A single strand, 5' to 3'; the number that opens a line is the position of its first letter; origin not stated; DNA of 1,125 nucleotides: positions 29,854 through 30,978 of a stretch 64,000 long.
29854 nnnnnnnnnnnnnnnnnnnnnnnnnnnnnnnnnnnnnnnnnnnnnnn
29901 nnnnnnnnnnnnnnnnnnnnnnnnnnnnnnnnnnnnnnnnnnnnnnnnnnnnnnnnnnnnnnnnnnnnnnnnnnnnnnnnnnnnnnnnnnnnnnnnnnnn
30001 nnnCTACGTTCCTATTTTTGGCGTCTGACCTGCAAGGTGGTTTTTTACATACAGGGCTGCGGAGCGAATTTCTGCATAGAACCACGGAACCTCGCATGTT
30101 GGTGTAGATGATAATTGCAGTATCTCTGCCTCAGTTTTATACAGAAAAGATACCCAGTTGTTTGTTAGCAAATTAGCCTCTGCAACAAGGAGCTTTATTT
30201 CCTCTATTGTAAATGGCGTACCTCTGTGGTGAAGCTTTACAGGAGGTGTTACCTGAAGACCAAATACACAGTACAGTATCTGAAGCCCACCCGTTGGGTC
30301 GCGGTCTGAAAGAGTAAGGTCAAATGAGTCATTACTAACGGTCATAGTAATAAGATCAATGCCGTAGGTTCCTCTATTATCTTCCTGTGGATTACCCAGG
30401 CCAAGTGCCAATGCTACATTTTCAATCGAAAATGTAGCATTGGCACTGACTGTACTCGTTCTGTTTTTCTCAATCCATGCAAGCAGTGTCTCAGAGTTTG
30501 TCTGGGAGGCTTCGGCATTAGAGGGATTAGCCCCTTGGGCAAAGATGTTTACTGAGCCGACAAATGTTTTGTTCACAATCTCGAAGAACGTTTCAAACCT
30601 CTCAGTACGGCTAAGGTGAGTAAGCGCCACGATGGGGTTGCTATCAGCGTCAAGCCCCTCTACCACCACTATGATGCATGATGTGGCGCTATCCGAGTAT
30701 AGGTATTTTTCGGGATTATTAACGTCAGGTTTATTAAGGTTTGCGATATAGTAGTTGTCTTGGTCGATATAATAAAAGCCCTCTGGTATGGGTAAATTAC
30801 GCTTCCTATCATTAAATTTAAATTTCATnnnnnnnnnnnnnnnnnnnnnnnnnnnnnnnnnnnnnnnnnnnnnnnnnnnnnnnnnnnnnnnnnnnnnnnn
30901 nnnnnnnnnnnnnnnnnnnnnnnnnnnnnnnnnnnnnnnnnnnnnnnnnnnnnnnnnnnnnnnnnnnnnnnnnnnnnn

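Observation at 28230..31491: Low-GC 3.2-kb islet inserted at the 3' end of tRNA-Thr(UGU), carrying two uncharacterised genes: candidate novel two-gene module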

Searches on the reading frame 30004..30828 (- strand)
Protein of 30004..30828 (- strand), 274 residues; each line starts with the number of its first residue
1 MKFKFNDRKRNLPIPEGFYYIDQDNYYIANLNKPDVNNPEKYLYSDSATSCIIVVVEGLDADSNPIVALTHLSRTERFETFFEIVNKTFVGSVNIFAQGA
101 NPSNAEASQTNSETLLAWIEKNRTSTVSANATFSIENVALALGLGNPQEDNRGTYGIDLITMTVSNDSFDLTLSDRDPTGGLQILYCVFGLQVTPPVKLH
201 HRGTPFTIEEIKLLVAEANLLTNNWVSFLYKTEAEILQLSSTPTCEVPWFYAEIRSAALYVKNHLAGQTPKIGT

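Call 4: search_protein_families(library=pfam, proteins=[window:30004-30828:-], max_evalue=1)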
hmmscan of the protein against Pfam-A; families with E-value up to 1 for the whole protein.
window:30004-30828:- (274 aa): 3 families
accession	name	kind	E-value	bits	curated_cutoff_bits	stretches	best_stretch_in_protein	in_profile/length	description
PF14736.11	N_Asn_amidohyd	-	3.7e-06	26.7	24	2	17-86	10-72/270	Protein N-terminal asparagine amidohydrolase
PF11465.14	Receptor_2B4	-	0.18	12.5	21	1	106-169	36-102/108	Natural killer cell receptor 2B4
PF09802.14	Sec66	-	0.2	11.7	22.1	1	209-238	119-148/180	Preprotein translocase subunit Sec66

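Call 5: search_protein_families(library=ncbifam, proteins=[window:30004-30828:-], max_evalue=1)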
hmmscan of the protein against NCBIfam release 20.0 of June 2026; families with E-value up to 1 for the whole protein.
window:30004-30828:- (274 aa): 1 family
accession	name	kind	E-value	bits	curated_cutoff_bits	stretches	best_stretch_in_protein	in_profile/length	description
NF041406.1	XopAK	subfamily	0.086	12.3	150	1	21-85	38-98/173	XopAK family type III secretion system effector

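Call 6: search_protein_families(library=padloc, proteins=[window:30004-30828:-], max_evalue=1)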
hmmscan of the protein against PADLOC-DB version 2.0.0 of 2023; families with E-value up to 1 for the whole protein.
window:30004-30828:- (274 aa): 0 families

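Call 7: find_homologous_proteins(query=window:30004-30828:-)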
Query window:30004-30828:- (274 aa): 79 proteins with E <= 0.001 among 888 candidates.
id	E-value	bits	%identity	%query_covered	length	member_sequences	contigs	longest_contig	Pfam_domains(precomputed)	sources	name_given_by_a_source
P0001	1.3e-157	541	87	100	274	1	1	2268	PF14736.12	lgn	-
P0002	1.0e-151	522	86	96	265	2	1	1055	-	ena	-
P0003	2.4e-147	507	84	96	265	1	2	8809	PF14736.12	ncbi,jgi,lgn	jgi:hypothetical protein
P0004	2.0e-146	504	82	98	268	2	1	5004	PF14736.12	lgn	-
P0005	1.3e-143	495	81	96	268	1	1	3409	PF14736.12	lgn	-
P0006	3.8e-141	487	80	98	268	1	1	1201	-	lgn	-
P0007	4.3e-141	487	79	97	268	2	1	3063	PF14736.12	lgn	-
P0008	2.4e-130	452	77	100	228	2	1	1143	-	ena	-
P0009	4.9e-128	444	74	97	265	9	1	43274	PF14736.12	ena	-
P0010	5.5e-127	441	73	97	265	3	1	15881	PF14736.12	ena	-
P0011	7.0e-109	381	68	97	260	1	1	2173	PF14736.12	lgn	-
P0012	1.6e-88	314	55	96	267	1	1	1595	PF14736.12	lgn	-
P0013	4.7e-87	310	55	96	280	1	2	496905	PF14736.12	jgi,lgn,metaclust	metaclust:\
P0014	5.9e-86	306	53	96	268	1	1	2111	PF14736.12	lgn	-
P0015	1.1e-85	305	57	97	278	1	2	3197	PF14736.12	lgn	-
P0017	2.2e-84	301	55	96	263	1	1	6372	PF14736.12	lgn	-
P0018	3.3e-84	300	57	96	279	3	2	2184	PF14736.12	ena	-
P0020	3.9e-83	297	52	96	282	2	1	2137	PF14736.12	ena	-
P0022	3.1e-82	294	51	96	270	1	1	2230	PF14736.12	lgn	-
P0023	2.6e-80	288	53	96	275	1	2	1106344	PF14736.12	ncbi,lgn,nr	ncbi:MAG: hypothetical protein ED557_02670 [Balneola sp.]|nr:MAG: hypothetical protein ED557_02670 [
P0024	9.0e-80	286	53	96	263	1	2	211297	PF14736.12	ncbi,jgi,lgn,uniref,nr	ncbi:hypothetical protein [Pseudoalteromonas denitrificans]|jgi:hypothetical protein|uniref:Uncharac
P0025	1.4e-79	285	51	96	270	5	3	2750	PF14736.12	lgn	-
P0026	2.4e-79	284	52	96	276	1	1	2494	PF14736.12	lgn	-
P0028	1.2e-77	279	53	96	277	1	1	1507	PF14736.12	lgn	-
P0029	2.2e-77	278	52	96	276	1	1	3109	PF14736.12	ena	-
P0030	1.1e-76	276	50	95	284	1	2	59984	PF14736.12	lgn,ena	-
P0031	3.7e-76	274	51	96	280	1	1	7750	PF14736.12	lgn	-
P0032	5.1e-76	274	55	92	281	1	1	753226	PF14736.12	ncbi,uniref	ncbi:hypothetical protein ACOCEA_09540 [Maribacter sp. CXY002]|uniref:hypothetical protein n=1 Tax=M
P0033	4.5e-72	261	49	91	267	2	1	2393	PF14736.12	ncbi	-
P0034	1.7e-70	255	47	96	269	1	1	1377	PF14736.12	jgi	jgi:hypothetical protein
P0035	1.3e-69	253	49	96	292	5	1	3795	PF14736.12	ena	-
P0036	1.5e-68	249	48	96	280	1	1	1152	PF14736.12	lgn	-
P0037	1.8e-68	249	49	91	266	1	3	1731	PF14736.12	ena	-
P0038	3.0e-68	248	49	91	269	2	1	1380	PF14736.12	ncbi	-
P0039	3.0e-67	245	49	92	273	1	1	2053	PF14736.12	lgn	-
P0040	4.7e-65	238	49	96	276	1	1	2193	PF14736.12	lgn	-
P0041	1.7e-64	236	48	91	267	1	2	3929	PF14736.12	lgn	-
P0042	6.0e-64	234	47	96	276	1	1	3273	PF14736.12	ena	-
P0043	5.8e-63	231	47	92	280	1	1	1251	PF14736.12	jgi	-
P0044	6.5e-62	227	45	95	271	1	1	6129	PF14736.12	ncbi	-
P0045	9.6e-62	227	48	91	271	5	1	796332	PF14736.12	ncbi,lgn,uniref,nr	ncbi:hypothetical protein [Desulfoluna butyratoxydans]|uniref:Uncharacterized protein n=1 Tax=Desulf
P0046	2.8e-61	225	46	92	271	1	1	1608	PF14736.12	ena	-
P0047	3.1e-61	225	46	92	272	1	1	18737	PF14736.12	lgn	-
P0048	9.1e-61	224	45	93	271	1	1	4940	PF14736.12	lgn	-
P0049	6.7e-60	221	45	91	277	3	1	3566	PF14736.12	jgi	jgi:hypothetical protein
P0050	1.5e-59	220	44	94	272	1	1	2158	PF14736.12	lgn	-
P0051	3.8e-57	212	45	91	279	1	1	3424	PF14736.12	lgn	-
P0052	2.2e-55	206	45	92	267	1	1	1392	PF14736.12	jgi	jgi:hypothetical protein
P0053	4.2e-55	205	43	93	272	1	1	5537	PF14736.12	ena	-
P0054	5.0e-54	201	41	91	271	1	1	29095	PF14736.12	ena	-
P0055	1.1e-47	181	39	93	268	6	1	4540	PF14736.12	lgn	-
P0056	1.8e-46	177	41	96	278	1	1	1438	PF14736.12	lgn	-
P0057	9.8e-38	148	41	92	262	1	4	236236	PF14736.12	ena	-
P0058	4.3e-36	143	37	91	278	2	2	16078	PF14736.12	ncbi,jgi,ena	-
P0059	3.8e-35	140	38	90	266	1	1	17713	PF14736.12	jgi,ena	-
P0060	2.5e-34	137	37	91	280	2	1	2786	PF14736.12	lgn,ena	-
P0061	1.4e-33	134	36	93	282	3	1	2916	PF14736.12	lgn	-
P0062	3.3e-33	133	37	90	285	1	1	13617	PF14736.12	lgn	-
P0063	7.3e-33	132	36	91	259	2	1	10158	PF14736.12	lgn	-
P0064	8.2e-33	132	38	80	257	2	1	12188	PF14736.12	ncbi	ncbi:MAG: hypothetical protein SNG20_07240 [Rikenellaceae bacterium]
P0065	3.3e-32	130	36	90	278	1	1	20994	PF14736.12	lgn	-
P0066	8.9e-32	128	35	89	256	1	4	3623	PF14736.12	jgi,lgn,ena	-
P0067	1.5e-31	128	37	91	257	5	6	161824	PF14736.12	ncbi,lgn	-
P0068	3.2e-31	127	34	91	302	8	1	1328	PF14736.12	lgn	-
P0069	1.6e-30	124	35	91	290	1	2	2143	PF14736.12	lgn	-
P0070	2.2e-30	124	35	91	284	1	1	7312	PF14736.12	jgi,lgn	jgi:hypothetical protein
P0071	3.7e-30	123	36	89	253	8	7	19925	PF14736.12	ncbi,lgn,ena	-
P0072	5.3e-30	123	36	93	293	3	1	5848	PF14736.12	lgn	-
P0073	1.2e-29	121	35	91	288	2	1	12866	PF14736.12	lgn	-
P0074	2.0e-29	121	37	89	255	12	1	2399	PF14736.12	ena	-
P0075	4.1e-29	120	35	89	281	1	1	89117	PF14736.12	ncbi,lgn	-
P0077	1.8e-28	118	36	91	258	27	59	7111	PF14736.12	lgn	-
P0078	3.8e-27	113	36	91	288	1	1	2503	PF14736.12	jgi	jgi:hypothetical protein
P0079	1.1e-26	112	30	99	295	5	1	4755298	PF14736.12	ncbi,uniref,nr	ncbi:hypothetical protein [Pseudomonas benzenivorans]|uniref:Uncharacterized protein n=1 Tax=Pseudom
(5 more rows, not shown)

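Call 8: search_solved_structures(query=window:30004-30828:-, max_evalue=10, show_alignments=2)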
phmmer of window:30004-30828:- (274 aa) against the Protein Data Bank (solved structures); distinct sequences matched with E-value up to 10: 2.
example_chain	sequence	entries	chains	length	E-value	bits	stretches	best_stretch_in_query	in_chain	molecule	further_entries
6a0e_A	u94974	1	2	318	0.034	16.7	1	228-265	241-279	Protein N-terminal asparagine amidohydrolase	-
6a0f_A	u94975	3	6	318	0.61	12.6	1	228-265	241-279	Protein N-terminal asparagine amidohydrolase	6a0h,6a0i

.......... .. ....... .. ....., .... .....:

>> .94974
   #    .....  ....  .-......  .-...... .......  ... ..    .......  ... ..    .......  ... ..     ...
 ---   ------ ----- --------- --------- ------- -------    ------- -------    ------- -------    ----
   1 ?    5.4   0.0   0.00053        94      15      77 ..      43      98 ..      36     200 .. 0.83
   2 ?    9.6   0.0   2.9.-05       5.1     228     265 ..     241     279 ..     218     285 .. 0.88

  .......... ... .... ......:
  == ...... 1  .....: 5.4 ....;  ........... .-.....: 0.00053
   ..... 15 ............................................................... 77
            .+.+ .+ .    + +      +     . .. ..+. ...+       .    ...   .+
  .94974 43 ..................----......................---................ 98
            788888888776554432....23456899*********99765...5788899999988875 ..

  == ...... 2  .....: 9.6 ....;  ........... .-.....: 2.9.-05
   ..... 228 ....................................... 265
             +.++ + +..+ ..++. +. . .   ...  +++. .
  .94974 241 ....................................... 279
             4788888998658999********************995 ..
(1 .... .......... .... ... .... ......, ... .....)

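Call 9: find_encoding_contigs(protein=window:30004-30828:-, flank=8000, max_places=4)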
Protein window:30004-30828:- (274 aa): 3 contigs read that carry it; 2 places shown.
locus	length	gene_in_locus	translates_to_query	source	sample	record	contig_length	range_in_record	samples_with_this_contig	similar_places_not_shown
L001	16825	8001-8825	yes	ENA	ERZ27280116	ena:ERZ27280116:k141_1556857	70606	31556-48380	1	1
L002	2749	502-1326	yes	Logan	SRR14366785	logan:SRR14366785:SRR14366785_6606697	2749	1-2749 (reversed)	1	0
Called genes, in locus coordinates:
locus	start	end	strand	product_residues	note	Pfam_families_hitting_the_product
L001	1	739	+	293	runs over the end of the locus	PF13103:TonB_2 (weak), PF03544:TonB_C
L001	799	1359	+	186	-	PF02622:DUF179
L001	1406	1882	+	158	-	PF03652:RuvX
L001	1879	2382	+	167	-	PF00156:Pribosyltran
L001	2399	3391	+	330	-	PF02729:OTCace_N, PF00185:OTCace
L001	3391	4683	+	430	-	PF12890:DHOase, PF01979:Amidohydro_1, PF07969:Amidohydro_3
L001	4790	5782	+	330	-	PF08279:HTH_11, PF03099:BPL_LplA_LipB, PF02237:BPL_C (weak)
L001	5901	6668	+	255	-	PF03309:Pan_kinase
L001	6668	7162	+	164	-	-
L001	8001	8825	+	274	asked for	PF14736:N_Asn_amidohyd (faint)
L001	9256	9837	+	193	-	-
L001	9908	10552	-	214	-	PF04654:DUF599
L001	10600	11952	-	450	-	PF01523:PmbA_TldD_1st, PF19290:PmbA_TldD_2nd, PF19289:PmbA_TldD_3rd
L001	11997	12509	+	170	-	PF04751:DarP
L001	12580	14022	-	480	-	PF01523:PmbA_TldD_1st, PF19290:PmbA_TldD_2nd, PF19289:PmbA_TldD_3rd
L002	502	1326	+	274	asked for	PF14736:N_Asn_amidohyd (faint)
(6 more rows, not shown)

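Call 10: find_encoding_contigs(protein=P0009, flank=8000, max_places=3)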
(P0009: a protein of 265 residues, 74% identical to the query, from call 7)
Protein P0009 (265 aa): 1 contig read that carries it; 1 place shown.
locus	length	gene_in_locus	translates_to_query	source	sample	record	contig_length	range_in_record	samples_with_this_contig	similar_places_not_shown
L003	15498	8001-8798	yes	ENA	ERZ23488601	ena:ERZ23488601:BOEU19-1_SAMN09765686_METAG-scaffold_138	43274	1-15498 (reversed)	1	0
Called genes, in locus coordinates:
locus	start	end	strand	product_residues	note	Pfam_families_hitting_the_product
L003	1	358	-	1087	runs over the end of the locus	PF04151:PPC, PF08453:Peptidase_M9_N, PF01752:Peptidase_M9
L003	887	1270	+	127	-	-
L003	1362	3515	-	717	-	PF13365:Trypsin_2, PF00801:PKD, PF18911:PKD_4, PF22352:K319L-like_PKD (faint), PF04151:PPC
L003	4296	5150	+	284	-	-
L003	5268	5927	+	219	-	-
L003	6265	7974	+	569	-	PF00710:Asparaginase, PF17763:Asparaginase_C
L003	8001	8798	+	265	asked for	PF14736:N_Asn_amidohyd (faint)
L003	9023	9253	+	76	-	PF00462:Glutaredoxin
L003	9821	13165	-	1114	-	PF17164:DUF5122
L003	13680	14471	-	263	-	PF08867:FRG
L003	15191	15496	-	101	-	?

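Call 12: find_related_loci(query=A1, collection=genome_contigs, flank=8000)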
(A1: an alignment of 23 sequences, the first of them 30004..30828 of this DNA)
Query A1 (274 aa) in genome_contigs; peptide patterns used: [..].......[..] (x = any residue, [..] = any of these).
57 stretches matched a pattern; 46 encode a relative of the query (tblastn E <= 1e-3); 46 distinct loci.
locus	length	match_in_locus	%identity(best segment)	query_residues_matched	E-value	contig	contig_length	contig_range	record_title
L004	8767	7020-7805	84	1-264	2e-153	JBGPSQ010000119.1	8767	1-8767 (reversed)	MAG: Gallionellaceae bacterium isolate OBJ1_062018_130_14 k141_790195_length_8767_cov_8.0000, whole genome shotgun seque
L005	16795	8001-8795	74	1-265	9e-136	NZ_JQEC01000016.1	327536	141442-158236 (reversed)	Colwellia psychrerythraea strain GAB14E ctg24, whole genome shotgun sequence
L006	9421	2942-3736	72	1-265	4e-134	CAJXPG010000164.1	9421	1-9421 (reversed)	MAG TPA_asm: uncultured Colwellia sp. isolate SRR3933266_bin.9_MetaBAT_v2.12.1_MAG genome assembly, contig: NODE_1127_le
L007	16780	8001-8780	53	1-263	1e-86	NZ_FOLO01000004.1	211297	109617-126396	Pseudoalteromonas denitrificans DSM 6059, whole genome shotgun sequence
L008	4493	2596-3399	50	1-264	2e-84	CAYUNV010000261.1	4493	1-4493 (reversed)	MAG TPA_asm: uncultured Negativicutes bacterium isolate binchicken_co104_52 genome assembly, contig: NODE_15872_length_4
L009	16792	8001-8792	55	14-264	8e-84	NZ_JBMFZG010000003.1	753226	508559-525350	Maribacter sp. CXY002 C14_ctg03, whole genome shotgun sequence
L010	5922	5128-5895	49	16-264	2e-80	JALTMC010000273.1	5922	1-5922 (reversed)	MAG: Myxococcales bacterium isolate S139_metabat1_scaf2bin.108 S139_NODE_19717_length_5922_cov_1.613805, whole genome sh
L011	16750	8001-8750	48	14-263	1e-70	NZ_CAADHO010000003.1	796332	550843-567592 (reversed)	Desulfoluna butyratoxydans isolate Desulfoluna butyratoxydans MSL71, whole genome shotgun sequence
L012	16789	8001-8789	45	1-263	3e-69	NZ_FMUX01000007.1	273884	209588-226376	Desulfoluna spongiiphila strain AA1, whole genome shotgun sequence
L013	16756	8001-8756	38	10-263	4e-53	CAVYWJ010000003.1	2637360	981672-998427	MAG: uncultured delta proteobacterium isolate MFD01275.bin.1.74 genome assembly, contig: contig_5079, whole genome shotg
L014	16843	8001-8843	39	1-262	4e-50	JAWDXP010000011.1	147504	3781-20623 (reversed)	MAG: Dysgonomonas sp. isolate N4_140_034G1_dasN4_140_034G1_maxbin2.maxbin.005 N4_140_034G1_scaffold_35, whole genome sho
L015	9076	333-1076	40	13-264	4e-48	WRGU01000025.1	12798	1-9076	MAG: Candidatus Saccharibacteria bacterium isolate Nc150P4bin6 JGI20171J29575_12612229, whole genome shotgun sequence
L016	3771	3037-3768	36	13-255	2e-45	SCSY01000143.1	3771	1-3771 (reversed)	MAG: Nitrospirae bacterium isolate FW300_bin.22 FW300_bin.22-81439, whole genome shotgun sequence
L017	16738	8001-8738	38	11-265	3e-45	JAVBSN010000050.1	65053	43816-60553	MAG: Lachnospiraceae bacterium isolate EPI_MAG_00224 c_000003554672, whole genome shotgun sequence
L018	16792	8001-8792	34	14-272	2e-42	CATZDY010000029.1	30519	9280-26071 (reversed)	MAG TPA_asm: uncultured Peptococcaceae bacterium isolate ERR9762708_bin.56_MetaWRAP_v1.3_MAG genome assembly, contig: ER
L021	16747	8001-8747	36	13-261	2e-41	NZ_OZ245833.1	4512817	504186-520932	MAG: Stappia sp. isolate c34293d0-7391-468b-bd1f-a47200a021ac chromosome 1, complete sequence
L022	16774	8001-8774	36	14-264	9e-41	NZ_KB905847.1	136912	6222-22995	Propionispira raffinosivorans DSM 20765 F606DRAFT_scaffold00009.9, whole genome shotgun sequence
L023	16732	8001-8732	37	20-267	4e-40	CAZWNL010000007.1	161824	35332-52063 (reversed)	MAG TPA_asm: uncultured Bacteroides sp. isolate SRP199465_co2_478 genome assembly, contig: NODE_83_length_161824_cov_29.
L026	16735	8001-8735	36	20-267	1e-36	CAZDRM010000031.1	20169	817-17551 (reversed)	MAG TPA_asm: uncultured Lachnospiraceae bacterium isolate SRP199465_co2_221 genome assembly, contig: NODE_7734_length_20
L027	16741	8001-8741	35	20-267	2e-36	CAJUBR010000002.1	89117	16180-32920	MAG TPA_asm: uncultured Lachnospiraceae bacterium isolate MGBC127878 genome assembly, contig: MGBC127878.2, whole genome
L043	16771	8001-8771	31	1-261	1e-32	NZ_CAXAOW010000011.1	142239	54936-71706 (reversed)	Pseudomonas sp. EA_35y_Pfl2_R5 isolate PseudoSSchier:R5 EA_35y_Pfl2_R5_NODE_11_length_142239_cov_50.786633, whole genome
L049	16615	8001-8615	33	42-242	5e-18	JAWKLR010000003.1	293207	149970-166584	MAG: Saprospiraceae bacterium isolate ABC2.70 ABC2.70.fa-3, whole genome shotgun sequence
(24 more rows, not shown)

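Call 17: search_protein_families(library=pfam, proteins=[L004:6052-6897:+, L043:10523-11341:+, L007:11276-11983:+, L007:8815-9636:+, L043:7123-7989:+, L027:8753-9673:+, L043:8905-10491:+, L003:6265-7974:+], max_evalue=1)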
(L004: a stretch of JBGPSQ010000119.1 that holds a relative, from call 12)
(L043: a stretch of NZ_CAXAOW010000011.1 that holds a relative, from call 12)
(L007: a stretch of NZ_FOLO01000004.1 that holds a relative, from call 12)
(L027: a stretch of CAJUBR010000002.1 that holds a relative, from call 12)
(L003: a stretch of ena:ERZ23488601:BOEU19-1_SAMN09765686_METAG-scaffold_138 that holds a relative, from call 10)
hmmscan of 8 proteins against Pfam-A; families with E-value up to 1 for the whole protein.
L004:6052-6897:+ (281 aa): 0 families

L043:10523-11341:+ (272 aa): 0 families

L007:11276-11983:+ (235 aa): 0 families

L007:8815-9636:+ (273 aa): 2 families
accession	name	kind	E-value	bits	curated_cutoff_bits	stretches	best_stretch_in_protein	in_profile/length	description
PF03417.21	AAT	-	2.8e-07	30.9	23.2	1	94-195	84-186/225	Acyl-coenzyme A:6-aminopenicillanic acid acyl-transferase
PF05119.17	Terminase_4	-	0.056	14.3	24.7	1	70-100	12-42/98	Phage terminase, small subunit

L043:7123-7989:+ (288 aa): 1 family
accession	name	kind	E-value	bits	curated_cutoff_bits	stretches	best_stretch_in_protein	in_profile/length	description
PF03417.21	AAT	-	0.0014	18.8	23.2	1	174-266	127-217/225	Acyl-coenzyme A:6-aminopenicillanic acid acyl-transferase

L027:8753-9673:+ (306 aa): 2 families
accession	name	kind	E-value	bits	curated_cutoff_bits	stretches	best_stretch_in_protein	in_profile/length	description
PF03417.21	AAT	-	1.8e-06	28.2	23.2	1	63-216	47-189/225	Acyl-coenzyme A:6-aminopenicillanic acid acyl-transferase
PF03577.20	Peptidase_C69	-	0.013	14.9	23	1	63-170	81-189/402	Peptidase family C69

L043:8905-10491:+ (528 aa): 5 families
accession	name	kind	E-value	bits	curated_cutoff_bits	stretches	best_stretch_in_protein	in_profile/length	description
PF00710.25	Asparaginase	-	8.7e-40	136.7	22.5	1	2-217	1-189/193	Asparaginase, N-terminal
PF17763.6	Asparaginase_C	-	1.2e-19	70.8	34.6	1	276-377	13-105/114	Glutaminase/Asparaginase C-terminal domain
PF01453.30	B_lectin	-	0.078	13.9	32.4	1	460-485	17-42/105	D-mannose binding lectin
PF21867.1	vRNAP_dom_2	-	0.35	11.6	27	0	138-187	50-99/117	Virion DNA-directed RNA polymerase domain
PF12192.13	CBP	-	0.51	11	25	0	13-40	31-57/78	Fungal calcium binding protein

L003:6265-7974:+ (569 aa): 2 families
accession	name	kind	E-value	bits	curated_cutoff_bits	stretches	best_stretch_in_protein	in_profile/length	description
PF00710.25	Asparaginase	-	1.1e-31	110.3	22.5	1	3-221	2-190/193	Asparaginase, N-terminal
PF17763.6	Asparaginase_C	-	5.6e-12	46.1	34.6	1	292-389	15-101/114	Glutaminase/Asparaginase C-terminal domain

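Call 36: predict_structure(alignment_id=A1)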
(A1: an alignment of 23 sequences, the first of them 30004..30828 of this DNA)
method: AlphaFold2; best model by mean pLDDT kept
length: 274 residues; sequences in the alignment: 23
mean_pLDDT: 92.3   pTM: 0.90
mean pLDDT of the five models: 92.3, 92.3, 91.8, 91.4, 91.1
residues with pLDDT >= 90: 220; 70-90: 42; 50-70: 10; < 50: 2
segments of 3 or more residues with pLDDT < 50: none
pLDDT, mean of each block of 10 residues (from residue 1): 76 93 98 92 93 98 98 98 98 96 93 98 80 94 81 91 94 94 97 96 95 97 96 94 88 97 86 48
secondary structure, 60 per line:
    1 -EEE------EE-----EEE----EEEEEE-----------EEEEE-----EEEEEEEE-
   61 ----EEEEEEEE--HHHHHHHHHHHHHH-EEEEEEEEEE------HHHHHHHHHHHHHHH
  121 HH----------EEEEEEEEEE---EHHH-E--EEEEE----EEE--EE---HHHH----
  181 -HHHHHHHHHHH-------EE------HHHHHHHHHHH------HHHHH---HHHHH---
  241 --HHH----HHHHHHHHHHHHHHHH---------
elements in order: E2-4 E18-20 E25-30 E42-46 E52-59 E65-72 H75-88 E90-99 H106-122 E133-142 E154-158 E163-165 H173-176 H182-192 H208-218 H225-229 H233-237 H250-265
